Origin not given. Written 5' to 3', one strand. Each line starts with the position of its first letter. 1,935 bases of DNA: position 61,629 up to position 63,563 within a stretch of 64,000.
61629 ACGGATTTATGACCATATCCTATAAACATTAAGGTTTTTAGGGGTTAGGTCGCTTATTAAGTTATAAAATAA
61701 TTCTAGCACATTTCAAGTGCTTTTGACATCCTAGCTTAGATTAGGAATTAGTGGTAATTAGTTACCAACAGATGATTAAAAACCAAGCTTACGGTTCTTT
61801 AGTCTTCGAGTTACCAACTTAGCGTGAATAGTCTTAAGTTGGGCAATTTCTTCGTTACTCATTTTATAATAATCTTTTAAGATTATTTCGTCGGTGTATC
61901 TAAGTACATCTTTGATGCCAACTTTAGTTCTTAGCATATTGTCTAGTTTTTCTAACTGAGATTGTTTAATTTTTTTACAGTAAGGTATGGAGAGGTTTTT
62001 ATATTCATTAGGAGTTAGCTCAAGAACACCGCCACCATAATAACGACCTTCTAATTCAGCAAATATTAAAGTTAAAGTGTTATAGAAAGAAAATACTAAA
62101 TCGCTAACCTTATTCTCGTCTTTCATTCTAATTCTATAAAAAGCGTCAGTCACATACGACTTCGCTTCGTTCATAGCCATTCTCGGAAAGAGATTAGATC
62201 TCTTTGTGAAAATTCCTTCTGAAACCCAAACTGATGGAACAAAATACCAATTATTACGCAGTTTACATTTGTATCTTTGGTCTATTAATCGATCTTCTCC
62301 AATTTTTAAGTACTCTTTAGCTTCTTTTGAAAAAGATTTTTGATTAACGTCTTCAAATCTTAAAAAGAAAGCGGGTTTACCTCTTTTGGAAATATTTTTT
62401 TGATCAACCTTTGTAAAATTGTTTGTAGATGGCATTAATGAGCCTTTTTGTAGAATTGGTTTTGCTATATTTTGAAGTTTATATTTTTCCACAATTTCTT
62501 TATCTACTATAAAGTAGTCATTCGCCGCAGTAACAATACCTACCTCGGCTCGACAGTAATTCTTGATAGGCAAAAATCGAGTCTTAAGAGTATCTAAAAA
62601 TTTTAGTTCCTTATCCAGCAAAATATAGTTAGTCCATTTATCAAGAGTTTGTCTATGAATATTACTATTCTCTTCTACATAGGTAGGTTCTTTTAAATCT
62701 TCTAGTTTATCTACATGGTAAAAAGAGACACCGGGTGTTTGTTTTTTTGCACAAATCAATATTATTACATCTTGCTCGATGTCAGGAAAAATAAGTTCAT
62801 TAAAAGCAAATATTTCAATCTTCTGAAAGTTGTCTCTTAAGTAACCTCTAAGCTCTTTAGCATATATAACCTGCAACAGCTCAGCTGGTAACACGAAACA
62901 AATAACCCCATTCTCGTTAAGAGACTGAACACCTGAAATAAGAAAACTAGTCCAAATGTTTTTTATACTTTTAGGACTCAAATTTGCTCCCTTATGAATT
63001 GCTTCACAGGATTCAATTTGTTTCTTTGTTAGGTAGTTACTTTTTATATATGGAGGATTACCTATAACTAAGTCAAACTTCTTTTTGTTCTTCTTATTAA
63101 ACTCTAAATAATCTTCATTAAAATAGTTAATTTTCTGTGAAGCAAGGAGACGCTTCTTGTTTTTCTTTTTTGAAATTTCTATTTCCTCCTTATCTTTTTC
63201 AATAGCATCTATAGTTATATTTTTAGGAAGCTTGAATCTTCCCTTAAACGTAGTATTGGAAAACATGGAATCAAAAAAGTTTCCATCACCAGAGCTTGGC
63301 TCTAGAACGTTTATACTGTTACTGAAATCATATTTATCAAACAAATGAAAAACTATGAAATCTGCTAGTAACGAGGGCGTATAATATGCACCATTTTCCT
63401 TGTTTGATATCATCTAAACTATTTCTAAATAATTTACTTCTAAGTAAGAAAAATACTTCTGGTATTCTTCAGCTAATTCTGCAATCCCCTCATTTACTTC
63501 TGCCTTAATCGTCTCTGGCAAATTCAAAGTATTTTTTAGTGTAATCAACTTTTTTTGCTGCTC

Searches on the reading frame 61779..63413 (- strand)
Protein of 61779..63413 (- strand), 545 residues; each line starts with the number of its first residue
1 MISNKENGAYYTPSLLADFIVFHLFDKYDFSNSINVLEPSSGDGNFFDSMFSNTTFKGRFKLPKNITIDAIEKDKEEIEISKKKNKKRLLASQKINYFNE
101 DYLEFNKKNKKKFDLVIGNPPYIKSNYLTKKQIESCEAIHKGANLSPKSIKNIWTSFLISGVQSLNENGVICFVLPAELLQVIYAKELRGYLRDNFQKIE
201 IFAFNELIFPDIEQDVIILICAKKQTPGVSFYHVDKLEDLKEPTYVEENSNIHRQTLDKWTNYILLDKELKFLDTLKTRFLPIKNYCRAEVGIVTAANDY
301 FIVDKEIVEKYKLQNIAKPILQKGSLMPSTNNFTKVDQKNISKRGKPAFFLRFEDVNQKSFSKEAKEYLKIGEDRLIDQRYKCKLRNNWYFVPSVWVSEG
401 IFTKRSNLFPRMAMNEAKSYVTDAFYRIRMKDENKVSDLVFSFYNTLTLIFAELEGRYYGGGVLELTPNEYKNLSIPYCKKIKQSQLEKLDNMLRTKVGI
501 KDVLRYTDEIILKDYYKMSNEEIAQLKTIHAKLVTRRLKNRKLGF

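Call 39: search_protein_families(library=pfam, proteins=[window:61779-63413:-], max_evalue=0.01)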
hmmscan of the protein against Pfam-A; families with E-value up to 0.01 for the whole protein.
window:61779-63413:- (545 aa): 8 families
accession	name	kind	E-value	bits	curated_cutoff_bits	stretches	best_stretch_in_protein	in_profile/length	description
PF22837.1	M_Eco57I_C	-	6.2e-39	134.5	27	1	259-526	5-269/283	Type II methyltransferase M.Eco57I, C-terminal domain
PF07669.17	Eco57I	-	5.3e-17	62.9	25.3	1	73-206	34-168/171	Eco57I restriction-modification methylase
PF02384.22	N6_Mtase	-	8.2e-13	48.8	20.4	1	4-241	22-253/311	N-6 DNA Methylase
PF05175.20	MTS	-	0.00043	20.4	23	1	64-127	54-113/170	Methyltransferase small domain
PF01170.24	UPF0020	-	0.0014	18.8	22.3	0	64-125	75-134/197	RMKL-like, methyltransferase domain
PF03602.21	Cons_hypoth95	-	0.0028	17.8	24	1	70-133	69-136/182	Conserved hypothetical protein 95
PF20473.4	MmeI_Mtase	-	0.008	15.8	27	0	107-174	130-197/259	MmeI, DNA-methyltransferase domain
PF23314.1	TASOR_alpha-beta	-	0.0094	16.5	27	0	222-247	68-93/95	TASOR alpha/beta domain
